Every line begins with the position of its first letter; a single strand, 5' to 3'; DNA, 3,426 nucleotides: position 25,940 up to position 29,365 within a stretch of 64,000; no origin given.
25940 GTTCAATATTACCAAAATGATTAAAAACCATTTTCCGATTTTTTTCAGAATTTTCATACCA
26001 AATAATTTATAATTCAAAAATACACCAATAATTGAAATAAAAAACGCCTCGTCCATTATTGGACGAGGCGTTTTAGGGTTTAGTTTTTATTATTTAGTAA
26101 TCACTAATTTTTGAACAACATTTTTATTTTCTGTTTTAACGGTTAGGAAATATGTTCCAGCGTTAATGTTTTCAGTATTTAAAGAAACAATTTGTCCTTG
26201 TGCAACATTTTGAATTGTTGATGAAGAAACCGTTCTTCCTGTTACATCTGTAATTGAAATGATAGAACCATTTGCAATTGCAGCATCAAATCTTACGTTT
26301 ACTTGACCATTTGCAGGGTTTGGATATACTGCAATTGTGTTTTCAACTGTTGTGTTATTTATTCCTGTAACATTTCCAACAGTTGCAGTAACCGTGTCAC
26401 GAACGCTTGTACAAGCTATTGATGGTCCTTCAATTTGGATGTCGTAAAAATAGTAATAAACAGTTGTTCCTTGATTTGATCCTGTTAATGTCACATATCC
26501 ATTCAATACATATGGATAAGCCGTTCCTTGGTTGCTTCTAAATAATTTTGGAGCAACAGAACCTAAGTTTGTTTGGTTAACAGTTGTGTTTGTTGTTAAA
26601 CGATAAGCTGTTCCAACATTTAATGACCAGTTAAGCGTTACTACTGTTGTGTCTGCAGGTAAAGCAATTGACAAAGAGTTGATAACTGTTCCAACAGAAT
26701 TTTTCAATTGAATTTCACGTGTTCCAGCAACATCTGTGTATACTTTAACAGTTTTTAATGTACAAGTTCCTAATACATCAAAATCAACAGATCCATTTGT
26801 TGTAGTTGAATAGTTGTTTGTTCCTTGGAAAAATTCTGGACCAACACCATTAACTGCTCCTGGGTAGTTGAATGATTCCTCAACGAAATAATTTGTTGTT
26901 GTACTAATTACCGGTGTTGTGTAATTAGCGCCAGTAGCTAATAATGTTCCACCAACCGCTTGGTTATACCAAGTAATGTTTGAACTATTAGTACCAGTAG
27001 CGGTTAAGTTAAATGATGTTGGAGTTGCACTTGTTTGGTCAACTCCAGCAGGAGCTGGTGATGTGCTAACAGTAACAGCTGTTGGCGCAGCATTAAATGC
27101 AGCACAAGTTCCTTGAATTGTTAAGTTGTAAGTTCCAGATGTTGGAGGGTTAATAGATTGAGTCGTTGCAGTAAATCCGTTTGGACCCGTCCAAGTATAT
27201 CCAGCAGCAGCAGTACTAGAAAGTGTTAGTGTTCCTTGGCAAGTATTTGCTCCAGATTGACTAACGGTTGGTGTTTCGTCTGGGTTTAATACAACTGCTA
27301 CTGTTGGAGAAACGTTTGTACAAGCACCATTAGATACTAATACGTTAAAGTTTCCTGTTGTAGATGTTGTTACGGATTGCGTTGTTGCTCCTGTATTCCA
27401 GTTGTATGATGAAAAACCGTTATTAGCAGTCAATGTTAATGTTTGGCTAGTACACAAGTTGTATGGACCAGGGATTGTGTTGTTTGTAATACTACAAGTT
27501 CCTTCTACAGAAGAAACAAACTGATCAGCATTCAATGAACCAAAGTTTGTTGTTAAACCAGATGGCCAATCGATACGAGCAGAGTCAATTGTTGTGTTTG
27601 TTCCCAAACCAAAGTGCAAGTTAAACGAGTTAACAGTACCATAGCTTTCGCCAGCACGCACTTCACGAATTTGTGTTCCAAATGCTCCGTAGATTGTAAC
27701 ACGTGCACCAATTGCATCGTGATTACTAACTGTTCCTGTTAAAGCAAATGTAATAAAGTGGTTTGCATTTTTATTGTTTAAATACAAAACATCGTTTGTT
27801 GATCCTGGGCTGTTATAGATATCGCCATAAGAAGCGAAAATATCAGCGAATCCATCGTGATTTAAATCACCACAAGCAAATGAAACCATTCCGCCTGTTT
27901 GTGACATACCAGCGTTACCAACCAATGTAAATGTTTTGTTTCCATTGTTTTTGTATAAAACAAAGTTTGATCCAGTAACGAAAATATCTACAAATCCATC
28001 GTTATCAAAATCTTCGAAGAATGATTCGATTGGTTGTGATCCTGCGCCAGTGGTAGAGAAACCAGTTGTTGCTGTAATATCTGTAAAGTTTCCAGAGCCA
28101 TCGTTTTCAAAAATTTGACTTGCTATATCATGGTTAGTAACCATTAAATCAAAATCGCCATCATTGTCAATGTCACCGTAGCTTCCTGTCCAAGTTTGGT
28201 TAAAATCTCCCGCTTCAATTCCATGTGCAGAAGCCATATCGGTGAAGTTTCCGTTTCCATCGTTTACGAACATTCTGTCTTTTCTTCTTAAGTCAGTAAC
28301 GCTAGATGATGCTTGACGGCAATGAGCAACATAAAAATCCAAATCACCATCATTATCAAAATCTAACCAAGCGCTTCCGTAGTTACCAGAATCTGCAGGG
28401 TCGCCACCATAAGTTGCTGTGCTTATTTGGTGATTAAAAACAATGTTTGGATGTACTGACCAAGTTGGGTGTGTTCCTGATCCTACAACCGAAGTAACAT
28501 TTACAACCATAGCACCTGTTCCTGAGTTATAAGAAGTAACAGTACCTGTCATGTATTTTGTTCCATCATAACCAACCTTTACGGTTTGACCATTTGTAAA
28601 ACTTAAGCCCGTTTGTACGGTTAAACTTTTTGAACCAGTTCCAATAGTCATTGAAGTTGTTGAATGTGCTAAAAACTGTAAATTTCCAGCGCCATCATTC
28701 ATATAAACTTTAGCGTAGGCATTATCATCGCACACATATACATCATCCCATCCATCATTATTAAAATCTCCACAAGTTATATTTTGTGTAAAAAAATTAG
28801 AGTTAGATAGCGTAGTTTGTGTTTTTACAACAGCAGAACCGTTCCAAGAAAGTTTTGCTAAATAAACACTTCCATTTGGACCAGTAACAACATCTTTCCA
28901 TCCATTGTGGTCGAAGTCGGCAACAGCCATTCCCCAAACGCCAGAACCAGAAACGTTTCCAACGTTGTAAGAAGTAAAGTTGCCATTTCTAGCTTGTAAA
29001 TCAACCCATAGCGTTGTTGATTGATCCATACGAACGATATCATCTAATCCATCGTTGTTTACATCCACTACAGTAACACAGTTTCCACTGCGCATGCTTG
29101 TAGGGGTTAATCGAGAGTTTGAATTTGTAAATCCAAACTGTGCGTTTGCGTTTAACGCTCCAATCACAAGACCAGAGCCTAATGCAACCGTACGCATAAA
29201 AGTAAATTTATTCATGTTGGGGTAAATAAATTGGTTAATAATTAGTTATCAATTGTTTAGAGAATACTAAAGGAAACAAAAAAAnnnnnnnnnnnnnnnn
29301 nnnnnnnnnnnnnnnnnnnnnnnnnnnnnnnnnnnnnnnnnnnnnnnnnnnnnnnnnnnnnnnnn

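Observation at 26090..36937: Co-oriented T9SS cargo array: SprB-like adhesin, PorP/SprF, multihaem cytochrome and FG-GAP/ASPIC protein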

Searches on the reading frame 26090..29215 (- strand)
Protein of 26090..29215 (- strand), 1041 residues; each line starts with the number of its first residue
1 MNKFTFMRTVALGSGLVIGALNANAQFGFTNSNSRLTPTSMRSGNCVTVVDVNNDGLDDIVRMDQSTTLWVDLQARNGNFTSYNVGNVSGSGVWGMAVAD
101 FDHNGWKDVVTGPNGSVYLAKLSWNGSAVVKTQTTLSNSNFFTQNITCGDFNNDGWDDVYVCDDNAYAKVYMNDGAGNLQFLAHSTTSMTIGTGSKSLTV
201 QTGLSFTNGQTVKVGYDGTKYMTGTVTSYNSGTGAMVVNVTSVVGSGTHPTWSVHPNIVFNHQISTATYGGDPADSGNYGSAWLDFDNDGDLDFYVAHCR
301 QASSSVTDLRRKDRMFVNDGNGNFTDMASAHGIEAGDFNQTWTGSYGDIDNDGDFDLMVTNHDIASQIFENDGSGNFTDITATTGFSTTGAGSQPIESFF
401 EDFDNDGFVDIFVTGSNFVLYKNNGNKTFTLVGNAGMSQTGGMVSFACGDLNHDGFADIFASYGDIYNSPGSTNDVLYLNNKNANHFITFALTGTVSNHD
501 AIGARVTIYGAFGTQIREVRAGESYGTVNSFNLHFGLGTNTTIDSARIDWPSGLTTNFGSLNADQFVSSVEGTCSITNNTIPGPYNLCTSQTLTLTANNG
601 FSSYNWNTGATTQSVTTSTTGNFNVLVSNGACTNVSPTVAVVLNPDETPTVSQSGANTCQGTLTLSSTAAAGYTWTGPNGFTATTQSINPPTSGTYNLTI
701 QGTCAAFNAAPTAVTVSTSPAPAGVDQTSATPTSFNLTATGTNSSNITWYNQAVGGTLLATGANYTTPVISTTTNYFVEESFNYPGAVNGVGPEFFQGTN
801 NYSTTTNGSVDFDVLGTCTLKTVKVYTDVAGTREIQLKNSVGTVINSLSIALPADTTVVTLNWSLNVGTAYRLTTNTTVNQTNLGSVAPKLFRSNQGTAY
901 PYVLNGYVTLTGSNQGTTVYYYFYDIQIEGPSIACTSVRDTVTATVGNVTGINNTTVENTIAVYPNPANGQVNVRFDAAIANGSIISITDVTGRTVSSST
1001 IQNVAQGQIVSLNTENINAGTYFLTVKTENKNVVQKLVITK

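Call 3: search_protein_families(library=pfam, proteins=[window:26090-29215:-], max_evalue=0.01)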
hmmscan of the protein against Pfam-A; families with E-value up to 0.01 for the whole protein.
window:26090-29215:- (1041 aa): 6 families
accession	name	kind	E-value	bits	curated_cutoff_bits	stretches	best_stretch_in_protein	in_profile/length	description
PF13517.12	FG-GAP_3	-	4.8e-42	142.8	26.9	6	402-460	1-60/61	FG-GAP-like repeat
PF07593.17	UnbV_ASPIC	-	7.3e-19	67.9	23.4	1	501-567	1-67/68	ASPIC and UnbV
PF18962.6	Por_Secre_tail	-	4.1e-15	56.3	27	1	963-1039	1-75/75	Secretion system C-terminal sorting domain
PF01839.29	FG-GAP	-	2.1e-09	37.5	22.1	0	446-462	5-21/37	FG-GAP repeat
PF19081.6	Ig_7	-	2.7e-09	37.6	27.3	1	725-781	8-65/84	Ig-like domain CHU_C associated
PF11589.14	DUF3244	-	0.0019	18.6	25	1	972-1034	31-91/96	Domain of unknown function (DUF3244)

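Call 5: search_protein_families(library=ncbifam, proteins=[window:26090-29215:-], max_evalue=0.01)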
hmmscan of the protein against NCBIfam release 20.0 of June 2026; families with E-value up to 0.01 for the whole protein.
window:26090-29215:- (1041 aa): 1 family
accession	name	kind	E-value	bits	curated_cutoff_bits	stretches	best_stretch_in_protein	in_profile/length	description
TIGR04183.1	Por_Secre_tail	domain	8.1e-12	45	23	1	963-1039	1-71/72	T9SS type A sorting domain-containing protein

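Call 9: search_solved_structures(query=window:26090-29215:-, max_evalue=0.01)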
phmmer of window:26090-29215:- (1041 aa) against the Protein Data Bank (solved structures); distinct sequences matched with E-value up to 0.01: 1.
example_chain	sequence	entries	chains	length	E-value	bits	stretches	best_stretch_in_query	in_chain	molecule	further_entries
9flp_A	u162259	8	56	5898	0.00013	23.5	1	611-756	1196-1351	The grappling hook protein A in the bacterium Aureispira sp. CCB-QB1 | The grappling hook protein A (GhpA) in the bacterium Aureispira sp. CCB-QB1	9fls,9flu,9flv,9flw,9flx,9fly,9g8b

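Call 97: find_homologous_proteins(query=window:26090-29215:-, max_evalue=1e-10)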
Query window:26090-29215:- (1041 aa): 5912 proteins with E <= 1e-10 among 8000 candidates; the best 120 are listed.
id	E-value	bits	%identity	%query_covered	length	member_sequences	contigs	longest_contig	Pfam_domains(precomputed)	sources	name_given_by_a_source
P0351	0.0e+0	2226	96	100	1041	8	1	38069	PF01839.30,PF13517.13,PF18962.8,PF07593.19,PF19081.7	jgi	jgi:hypothetical protein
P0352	0.0e+0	2192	94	100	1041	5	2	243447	PF01839.30,PF13517.13,PF18962.8,PF07593.19,PF19081.7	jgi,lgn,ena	jgi:hypothetical protein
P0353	0.0e+0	2003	86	99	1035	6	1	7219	PF01839.30,PF13517.13,PF18962.8,PF07593.19,PF19081.7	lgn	-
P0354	0.0e+0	1982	86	100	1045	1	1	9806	PF01839.30,PF13517.13,PF18962.8,PF07593.19,PF19081.7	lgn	-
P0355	0.0e+0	1873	80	100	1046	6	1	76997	PF01839.30,PF13517.13,PF18962.8,PF07593.19,PF19081.7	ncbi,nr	ncbi:MAG: VCBS repeat-containing protein [Bacteroidia bacterium]|nr:VCBS repeat-containing protein [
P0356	0.0e+0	1761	76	100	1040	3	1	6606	PF01839.30,PF13517.13,PF18962.8,PF07593.19,PF19081.7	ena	-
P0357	0.0e+0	1560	68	100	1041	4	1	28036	PF01839.30,PF13517.13,PF18962.8,PF07593.19,PF19081.7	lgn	-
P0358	0.0e+0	1556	68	100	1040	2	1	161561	PF01839.30,PF13517.13,PF18962.8,PF07593.19,PF19081.7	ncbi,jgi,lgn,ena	jgi:hypothetical protein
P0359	0.0e+0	1467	66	100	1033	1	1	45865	PF01839.30,PF13517.13,PF18962.8,PF07593.19,PF19081.7,PF11589.15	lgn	-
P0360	0.0e+0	1448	64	100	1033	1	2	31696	PF01839.30,PF13517.13,PF18962.8,PF07593.19,PF19081.7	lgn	-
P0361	0.0e+0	1303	60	100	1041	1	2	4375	PF01839.30,PF13517.13,PF18962.8,PF07593.19,PF19081.7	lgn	-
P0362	0.0e+0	1231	57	100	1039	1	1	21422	PF01839.30,PF13517.13,PF18962.8,PF07593.19,PF19081.7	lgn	-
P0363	0.0e+0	1185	56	100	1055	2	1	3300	PF01839.30,PF13517.13,PF18962.8,PF07593.19,PF19081.7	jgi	jgi:ASPIC and UnbV/Secretion system C-terminal sorting domain/FG-GAP-like repeat/Ig-like domain CHU_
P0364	0.0e+0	1178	56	100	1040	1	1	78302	PF01839.30,PF13517.13,PF18962.8,PF07593.19,PF19081.7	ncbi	-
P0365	0.0e+0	1169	55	100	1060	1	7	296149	PF01839.30,PF13517.13,PF18962.8,PF07593.19,PF19081.7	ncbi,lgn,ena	-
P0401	0.0e+0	1086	56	74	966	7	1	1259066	PF01839.30,PF13517.13,PF18962.8,PF07593.19,PF19081.7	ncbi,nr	ncbi:MAG: VCBS repeat-containing protein [Bacteroidetes bacterium]|nr:VCBS repeat-containing protein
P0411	0.0e+0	1077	53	100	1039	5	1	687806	PF01839.30,PF13517.13,PF18962.8,PF07593.19,PF19081.7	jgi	jgi:hypothetical protein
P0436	0.0e+0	1041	47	100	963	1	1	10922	PF01839.30,PF13517.13,PF18962.8,PF07593.19,PF19081.7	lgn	-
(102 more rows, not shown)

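Call 98: find_encoding_contigs(protein=P0401, flank=5000, max_places=1)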
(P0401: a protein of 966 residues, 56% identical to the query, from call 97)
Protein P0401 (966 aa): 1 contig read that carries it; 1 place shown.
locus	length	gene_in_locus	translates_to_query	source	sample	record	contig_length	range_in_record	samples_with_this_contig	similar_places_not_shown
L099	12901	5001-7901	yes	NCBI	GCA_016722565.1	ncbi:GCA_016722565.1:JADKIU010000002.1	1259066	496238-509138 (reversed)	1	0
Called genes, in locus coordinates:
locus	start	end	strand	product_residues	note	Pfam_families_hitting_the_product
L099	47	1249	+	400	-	PF02441:Flavoprotein, PF04127:DFP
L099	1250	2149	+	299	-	PF16119:DUF4835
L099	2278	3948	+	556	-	PF02463:SMC_N, PF13175:AAA_15 (weak), PF13476:AAA_23 (faint), PF13304:AAA_21 (faint)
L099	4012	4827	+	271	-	PF13561:adh_short_C2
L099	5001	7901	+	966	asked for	PF01839:FG-GAP (faint), PF13517:FG-GAP_3, PF07593:UnbV_ASPIC, PF19081:Ig_7, PF18962:Por_Secre_tail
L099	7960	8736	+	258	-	-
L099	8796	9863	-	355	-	PF00487:FA_desaturase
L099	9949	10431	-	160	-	PF14539:DUF4442 (weak)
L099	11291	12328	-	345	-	PF01180:DHO_dh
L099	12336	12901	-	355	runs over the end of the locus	PF13371:TPR_9 (faint), PF13424:TPR_12 (faint), PF13431:TPR_17 (faint), PF07719:TPR_2 (faint), PF10516:SHNi-TPR (faint), PF13174:TPR_6 (faint), PF00515:TPR_1 (weak), PF13414:TPR_11, +5 more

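Call 99: find_encoding_contigs(protein=P0411, flank=5000, max_places=1)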
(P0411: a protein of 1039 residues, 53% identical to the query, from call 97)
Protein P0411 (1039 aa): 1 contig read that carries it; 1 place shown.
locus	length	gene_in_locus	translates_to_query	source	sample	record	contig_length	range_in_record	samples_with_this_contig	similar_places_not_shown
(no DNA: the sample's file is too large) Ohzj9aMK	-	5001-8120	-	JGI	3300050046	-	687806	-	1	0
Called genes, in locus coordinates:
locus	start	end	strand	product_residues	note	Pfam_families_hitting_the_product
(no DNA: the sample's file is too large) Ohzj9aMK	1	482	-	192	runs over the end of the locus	PF01025:GrpE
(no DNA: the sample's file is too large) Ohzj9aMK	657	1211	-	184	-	PF08534:Redoxin, PF00578:AhpC-TSA, PF13098:Thioredoxin_2 (weak), PF00085:Thioredoxin, PF13905:Thioredoxin_8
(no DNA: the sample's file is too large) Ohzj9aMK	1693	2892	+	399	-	PF08534:Redoxin, PF00578:AhpC-TSA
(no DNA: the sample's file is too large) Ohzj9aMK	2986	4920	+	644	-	PF14522:Cytochrome_C7 (faint), PF18962:Por_Secre_tail (faint)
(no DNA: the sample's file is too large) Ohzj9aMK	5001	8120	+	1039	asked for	PF01839:FG-GAP (faint), PF13517:FG-GAP_3, PF07593:UnbV_ASPIC, PF19081:Ig_7, PF18962:Por_Secre_tail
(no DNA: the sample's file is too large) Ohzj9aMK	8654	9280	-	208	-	PF00072:Response_reg, PF00196:GerE, PF08281:Sigma70_r4_2 (weak)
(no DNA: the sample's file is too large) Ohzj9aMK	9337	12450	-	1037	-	PF08450:SGL (faint), PF07494:Reg_prop (weak), PF07495:Y_Y_Y, PF07730:HisKA_3, PF13581:HATPase_c_2 (weak), PF02518:HATPase_c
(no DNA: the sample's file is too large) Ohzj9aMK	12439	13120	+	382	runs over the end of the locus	-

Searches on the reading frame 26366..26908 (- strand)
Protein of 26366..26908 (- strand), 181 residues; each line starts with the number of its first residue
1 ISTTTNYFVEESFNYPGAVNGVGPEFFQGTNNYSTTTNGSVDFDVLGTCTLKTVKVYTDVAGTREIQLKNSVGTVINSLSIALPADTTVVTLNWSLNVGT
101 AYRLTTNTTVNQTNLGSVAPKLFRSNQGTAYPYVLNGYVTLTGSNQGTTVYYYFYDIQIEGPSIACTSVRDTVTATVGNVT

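Call 82: search_protein_families(library=pfam, proteins=[window:26366-26908:-], max_evalue=5)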
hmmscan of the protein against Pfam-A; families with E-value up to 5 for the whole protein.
window:26366-26908:- (181 aa): 0 families

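Call 83: search_solved_structures(query=window:26366-26908:-, max_evalue=10)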
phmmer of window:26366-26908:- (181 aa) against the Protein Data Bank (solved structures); distinct sequences matched with E-value up to 10: 0.

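Call 84: find_homologous_proteins(query=window:26366-26908:-, max_evalue=0.001)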
Query window:26366-26908:- (181 aa): 5 proteins with E <= 0.001 among 75 candidates.
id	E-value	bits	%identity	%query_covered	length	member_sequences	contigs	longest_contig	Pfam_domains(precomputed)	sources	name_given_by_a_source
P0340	2.0e-51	192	58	98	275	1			PF18962.8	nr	nr:T9SS type A sorting domain-containing protein [Bacteroidota bacterium]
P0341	3.4e-41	159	51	93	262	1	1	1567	PF18962.8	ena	-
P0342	1.8e-39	154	49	94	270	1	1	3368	PF19081.7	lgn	-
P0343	6.7e-37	145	53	76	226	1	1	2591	PF18962.8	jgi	jgi:hypothetical protein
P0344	1.3e-13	69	93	24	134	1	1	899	PF18962.8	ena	-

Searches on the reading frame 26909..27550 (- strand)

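Call 82: search_protein_families(library=pfam, proteins=[window:26909-27550:-], max_evalue=5)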
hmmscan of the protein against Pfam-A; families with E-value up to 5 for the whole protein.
window:26909-27550:- (214 aa): 2 families
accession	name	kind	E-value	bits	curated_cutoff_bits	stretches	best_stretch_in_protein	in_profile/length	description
PF19081.6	Ig_7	-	9.2e-06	26.3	27.3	1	170-213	8-52/84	Ig-like domain CHU_C associated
PF19408.5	PKD_6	-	0.68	10.8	25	1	22-74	4-59/82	PKD-like domain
